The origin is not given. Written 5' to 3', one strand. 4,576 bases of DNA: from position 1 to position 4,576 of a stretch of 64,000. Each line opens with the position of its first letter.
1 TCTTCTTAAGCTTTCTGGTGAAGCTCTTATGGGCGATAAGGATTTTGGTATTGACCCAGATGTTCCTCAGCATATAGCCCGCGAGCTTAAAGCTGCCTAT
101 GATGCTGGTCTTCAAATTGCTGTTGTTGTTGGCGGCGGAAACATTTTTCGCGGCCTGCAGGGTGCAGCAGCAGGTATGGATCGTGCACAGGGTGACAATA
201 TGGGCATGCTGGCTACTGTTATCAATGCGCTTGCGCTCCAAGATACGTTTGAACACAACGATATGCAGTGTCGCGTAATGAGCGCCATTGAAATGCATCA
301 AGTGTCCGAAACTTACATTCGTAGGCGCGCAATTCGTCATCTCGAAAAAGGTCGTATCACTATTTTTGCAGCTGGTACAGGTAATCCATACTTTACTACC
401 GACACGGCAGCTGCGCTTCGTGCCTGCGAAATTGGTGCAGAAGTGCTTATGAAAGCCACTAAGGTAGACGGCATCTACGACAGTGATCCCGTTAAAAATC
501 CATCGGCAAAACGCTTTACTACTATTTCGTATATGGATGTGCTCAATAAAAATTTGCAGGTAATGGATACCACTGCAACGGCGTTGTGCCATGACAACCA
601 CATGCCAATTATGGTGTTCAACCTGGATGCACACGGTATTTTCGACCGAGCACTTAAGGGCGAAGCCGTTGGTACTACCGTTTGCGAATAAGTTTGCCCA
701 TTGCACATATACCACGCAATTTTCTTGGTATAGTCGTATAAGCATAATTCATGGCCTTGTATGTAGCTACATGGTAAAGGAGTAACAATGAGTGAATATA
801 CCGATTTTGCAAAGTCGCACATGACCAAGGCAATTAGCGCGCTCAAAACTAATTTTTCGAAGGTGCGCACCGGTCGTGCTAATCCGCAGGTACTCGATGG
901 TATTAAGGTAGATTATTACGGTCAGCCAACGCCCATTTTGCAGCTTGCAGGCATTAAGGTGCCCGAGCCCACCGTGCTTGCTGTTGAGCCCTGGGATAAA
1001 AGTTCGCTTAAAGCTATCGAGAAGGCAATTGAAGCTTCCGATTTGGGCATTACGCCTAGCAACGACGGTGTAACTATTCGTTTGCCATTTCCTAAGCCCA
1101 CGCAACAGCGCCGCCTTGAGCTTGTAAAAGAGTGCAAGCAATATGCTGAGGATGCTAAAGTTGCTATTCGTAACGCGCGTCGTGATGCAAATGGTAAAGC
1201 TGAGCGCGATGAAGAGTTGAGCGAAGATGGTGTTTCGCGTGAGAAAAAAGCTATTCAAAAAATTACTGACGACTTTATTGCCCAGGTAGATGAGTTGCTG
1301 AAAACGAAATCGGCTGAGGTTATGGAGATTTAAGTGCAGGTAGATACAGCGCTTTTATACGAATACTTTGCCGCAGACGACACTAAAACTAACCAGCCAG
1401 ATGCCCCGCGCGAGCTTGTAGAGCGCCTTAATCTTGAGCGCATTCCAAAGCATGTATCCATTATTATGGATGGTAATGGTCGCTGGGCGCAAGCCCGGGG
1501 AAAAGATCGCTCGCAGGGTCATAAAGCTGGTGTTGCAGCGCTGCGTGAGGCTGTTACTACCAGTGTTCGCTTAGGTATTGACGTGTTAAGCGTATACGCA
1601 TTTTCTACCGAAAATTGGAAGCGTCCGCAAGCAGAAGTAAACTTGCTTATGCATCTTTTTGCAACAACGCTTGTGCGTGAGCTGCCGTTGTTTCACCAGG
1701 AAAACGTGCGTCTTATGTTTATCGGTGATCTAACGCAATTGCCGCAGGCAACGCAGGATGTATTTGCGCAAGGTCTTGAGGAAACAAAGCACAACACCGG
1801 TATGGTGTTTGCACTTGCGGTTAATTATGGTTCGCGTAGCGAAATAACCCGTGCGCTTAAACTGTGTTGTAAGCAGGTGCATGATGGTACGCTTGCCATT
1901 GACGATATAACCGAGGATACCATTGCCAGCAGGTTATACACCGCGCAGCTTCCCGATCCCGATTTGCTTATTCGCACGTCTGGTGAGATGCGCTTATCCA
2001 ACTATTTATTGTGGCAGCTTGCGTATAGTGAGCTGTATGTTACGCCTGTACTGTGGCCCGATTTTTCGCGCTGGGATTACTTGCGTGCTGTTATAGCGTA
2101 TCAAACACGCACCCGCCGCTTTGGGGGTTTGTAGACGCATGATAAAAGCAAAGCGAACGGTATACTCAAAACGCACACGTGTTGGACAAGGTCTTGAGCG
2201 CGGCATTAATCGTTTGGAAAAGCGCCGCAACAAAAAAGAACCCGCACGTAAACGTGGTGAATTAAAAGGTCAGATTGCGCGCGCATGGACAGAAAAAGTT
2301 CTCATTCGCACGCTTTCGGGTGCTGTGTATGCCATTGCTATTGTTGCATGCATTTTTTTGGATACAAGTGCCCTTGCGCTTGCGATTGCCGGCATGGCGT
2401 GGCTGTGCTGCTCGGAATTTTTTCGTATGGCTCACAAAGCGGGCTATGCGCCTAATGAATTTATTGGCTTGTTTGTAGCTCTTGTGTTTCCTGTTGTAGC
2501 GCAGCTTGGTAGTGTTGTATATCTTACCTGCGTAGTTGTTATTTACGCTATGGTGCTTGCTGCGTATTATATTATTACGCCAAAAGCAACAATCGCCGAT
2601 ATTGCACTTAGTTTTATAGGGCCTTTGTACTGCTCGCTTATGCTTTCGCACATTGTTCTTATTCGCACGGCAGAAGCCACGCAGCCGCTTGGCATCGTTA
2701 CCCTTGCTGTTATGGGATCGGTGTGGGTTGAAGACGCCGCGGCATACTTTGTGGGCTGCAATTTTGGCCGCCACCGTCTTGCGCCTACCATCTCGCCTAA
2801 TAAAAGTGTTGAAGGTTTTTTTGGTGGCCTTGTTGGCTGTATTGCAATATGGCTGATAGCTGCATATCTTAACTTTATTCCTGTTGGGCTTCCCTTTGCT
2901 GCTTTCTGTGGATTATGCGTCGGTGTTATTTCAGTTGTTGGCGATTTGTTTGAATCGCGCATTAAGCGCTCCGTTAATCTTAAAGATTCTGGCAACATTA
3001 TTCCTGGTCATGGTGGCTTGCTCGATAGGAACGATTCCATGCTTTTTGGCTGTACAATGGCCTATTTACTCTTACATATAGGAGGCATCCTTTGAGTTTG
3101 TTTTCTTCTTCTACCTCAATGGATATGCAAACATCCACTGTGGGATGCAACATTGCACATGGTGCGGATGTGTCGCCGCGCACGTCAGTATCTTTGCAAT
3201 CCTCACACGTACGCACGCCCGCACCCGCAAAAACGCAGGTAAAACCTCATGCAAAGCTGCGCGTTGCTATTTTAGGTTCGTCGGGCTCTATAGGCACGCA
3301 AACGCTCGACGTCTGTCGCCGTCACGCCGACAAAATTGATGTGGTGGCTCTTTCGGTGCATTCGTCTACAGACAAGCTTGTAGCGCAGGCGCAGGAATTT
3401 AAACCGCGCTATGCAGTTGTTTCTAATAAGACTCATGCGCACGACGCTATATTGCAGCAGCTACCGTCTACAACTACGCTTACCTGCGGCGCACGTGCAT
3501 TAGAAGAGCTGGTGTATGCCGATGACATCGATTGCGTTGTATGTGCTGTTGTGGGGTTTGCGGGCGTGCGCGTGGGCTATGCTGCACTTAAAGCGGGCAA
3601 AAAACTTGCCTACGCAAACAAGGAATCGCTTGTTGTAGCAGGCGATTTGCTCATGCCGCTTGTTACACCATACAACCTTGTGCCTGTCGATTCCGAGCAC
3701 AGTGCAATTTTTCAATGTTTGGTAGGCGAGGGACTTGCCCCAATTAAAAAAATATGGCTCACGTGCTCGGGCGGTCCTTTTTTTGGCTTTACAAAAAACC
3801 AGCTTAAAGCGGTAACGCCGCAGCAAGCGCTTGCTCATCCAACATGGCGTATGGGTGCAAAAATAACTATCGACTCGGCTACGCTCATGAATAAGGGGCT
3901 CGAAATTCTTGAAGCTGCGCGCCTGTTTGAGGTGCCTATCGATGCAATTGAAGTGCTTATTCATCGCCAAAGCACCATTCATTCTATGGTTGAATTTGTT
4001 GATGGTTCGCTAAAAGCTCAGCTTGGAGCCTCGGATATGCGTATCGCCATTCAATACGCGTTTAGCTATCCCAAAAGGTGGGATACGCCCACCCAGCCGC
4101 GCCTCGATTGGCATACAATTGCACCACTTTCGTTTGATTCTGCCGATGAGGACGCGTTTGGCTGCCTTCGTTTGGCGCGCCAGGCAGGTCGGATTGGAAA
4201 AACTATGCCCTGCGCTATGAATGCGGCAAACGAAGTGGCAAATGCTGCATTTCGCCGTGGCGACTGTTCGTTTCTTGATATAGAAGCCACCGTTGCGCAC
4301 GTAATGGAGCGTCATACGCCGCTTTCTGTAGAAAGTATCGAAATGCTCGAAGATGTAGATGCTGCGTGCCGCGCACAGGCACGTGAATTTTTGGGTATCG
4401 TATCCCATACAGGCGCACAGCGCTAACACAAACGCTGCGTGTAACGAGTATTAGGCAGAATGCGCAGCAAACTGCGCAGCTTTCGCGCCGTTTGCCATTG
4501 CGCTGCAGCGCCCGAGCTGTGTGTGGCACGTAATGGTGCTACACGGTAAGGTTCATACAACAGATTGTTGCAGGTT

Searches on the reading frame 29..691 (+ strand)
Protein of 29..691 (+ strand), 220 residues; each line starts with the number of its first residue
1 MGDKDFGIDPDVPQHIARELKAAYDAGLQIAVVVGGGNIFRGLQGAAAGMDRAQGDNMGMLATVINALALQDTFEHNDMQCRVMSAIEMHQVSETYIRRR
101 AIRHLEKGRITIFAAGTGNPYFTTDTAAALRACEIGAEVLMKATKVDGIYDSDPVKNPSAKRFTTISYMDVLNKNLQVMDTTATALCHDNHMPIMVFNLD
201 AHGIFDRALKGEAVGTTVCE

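Call 78: search_protein_families(library=pfam, proteins=[window:29-691:+], max_evalue=0.0001)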
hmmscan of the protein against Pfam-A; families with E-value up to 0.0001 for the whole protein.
window:29-691:+ (220 aa): 1 family
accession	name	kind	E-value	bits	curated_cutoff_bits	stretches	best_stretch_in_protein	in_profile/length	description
PF00696.33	AA_kinase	-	4.4e-31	108.8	24.9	1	14-198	20-234/234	Amino acid kinase family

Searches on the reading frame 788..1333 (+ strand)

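Call 78: search_protein_families(library=pfam, proteins=[window:788-1333:+], max_evalue=0.0001)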
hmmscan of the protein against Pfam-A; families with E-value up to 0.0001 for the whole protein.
window:788-1333:+ (181 aa): 1 family
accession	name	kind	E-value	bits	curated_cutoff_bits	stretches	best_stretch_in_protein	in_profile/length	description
PF01765.24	RRF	-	2.4e-62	210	29.7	1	19-179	1-164/164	Ribosome recycling factor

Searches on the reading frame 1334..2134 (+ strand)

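Call 78: search_protein_families(library=pfam, proteins=[window:1334-2134:+], max_evalue=0.0001)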
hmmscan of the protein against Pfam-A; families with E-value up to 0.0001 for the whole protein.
window:1334-2134:+ (266 aa): 1 family
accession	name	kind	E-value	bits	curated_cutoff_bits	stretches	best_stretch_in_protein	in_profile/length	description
PF01255.24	Prenyltransf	-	1.5e-84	283.4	27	1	44-264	1-219/219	Putative undecaprenyl diphosphate synthase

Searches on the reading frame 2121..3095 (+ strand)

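Call 78: search_protein_families(library=pfam, proteins=[window:2121-3095:+], max_evalue=0.0001)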
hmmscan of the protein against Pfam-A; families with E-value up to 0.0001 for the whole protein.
window:2121-3095:+ (324 aa): 1 family
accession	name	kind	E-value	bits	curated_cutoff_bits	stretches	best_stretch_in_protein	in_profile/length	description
PF01148.25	CTP_transf_1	-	5.8e-53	180.9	24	1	62-320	2-263/264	Cytidylyltransferase family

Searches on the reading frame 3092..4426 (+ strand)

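Call 78: search_protein_families(library=pfam, proteins=[window:3092-4426:+], max_evalue=0.0001)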
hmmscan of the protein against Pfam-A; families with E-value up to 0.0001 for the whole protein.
window:3092-4426:+ (444 aa): 3 families
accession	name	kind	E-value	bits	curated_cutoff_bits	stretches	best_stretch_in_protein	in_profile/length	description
PF08436.17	DXP_redisom_C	-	9.3e-38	128.7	26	1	196-279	1-84/84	1-deoxy-D-xylulose 5-phosphate reductoisomerase C-terminal domain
PF02670.22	DXP_reductoisom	-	1.8e-37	129.4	21.7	1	58-184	1-129/129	1-deoxy-D-xylulose 5-phosphate reductoisomerase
PF13288.12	DXPR_C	-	1.7e-34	119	27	1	311-428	1-114/115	DXP reductoisomerase C-terminal domain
